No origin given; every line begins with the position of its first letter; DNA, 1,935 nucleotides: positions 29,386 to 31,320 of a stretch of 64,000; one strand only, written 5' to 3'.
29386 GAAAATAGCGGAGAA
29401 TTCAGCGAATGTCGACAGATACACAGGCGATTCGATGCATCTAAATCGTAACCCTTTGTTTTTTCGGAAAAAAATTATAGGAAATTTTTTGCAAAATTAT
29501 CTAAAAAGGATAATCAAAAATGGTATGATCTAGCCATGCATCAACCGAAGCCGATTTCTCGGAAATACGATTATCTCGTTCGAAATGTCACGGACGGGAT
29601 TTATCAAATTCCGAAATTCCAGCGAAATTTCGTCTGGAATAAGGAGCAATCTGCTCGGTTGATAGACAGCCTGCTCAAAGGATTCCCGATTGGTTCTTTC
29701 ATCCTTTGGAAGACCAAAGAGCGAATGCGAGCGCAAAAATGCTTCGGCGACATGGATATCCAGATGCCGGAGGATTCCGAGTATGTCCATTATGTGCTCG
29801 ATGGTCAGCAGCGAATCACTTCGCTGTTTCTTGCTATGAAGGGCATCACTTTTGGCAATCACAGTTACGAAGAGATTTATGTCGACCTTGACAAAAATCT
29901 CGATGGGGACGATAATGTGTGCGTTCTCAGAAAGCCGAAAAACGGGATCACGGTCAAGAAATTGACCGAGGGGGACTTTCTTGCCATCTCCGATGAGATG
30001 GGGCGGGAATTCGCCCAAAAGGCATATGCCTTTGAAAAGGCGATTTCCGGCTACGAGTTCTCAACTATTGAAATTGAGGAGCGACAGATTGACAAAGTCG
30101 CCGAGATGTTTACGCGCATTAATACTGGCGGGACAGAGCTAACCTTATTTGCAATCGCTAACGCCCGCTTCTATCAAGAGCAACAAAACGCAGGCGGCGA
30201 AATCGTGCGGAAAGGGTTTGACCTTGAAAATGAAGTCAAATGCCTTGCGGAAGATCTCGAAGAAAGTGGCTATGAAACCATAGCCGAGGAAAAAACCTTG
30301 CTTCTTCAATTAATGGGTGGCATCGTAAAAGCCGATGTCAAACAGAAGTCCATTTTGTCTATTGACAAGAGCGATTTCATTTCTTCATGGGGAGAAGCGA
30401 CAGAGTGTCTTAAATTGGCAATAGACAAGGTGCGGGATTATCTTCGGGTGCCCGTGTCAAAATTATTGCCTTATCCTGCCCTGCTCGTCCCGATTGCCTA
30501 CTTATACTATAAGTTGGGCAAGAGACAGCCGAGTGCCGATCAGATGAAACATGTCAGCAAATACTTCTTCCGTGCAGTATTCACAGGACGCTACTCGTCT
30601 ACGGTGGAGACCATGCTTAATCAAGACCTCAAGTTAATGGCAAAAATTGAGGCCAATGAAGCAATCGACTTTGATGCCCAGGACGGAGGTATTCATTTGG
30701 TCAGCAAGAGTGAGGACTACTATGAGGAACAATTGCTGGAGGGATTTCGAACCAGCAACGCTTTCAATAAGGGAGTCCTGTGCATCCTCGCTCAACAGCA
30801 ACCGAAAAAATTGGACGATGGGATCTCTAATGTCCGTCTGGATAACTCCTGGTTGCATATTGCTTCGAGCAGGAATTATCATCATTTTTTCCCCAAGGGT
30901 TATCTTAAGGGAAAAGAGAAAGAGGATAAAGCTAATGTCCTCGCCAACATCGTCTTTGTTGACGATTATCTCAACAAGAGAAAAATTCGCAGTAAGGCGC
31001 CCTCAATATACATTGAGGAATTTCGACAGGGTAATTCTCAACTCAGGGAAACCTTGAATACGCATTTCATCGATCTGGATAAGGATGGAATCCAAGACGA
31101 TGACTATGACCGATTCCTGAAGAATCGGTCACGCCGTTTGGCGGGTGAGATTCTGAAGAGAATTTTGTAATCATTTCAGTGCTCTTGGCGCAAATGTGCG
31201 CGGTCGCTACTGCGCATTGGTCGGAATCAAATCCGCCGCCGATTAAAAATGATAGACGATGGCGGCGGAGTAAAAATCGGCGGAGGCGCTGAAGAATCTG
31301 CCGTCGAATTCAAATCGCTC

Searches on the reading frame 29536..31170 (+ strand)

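Call 49: search_protein_families(library=pfam, proteins=[window:29536-31170:+], max_evalue=0.00001)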
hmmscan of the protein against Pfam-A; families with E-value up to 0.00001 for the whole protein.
window:29536-31170:+ (544 aa): 1 family
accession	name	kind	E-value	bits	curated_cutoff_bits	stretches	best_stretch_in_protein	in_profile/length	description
PF03235.19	GmrSD_N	-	2.7e-32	112.9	33.2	1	14-212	4-198/199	GmrSD restriction endonuclease, N-terminal domain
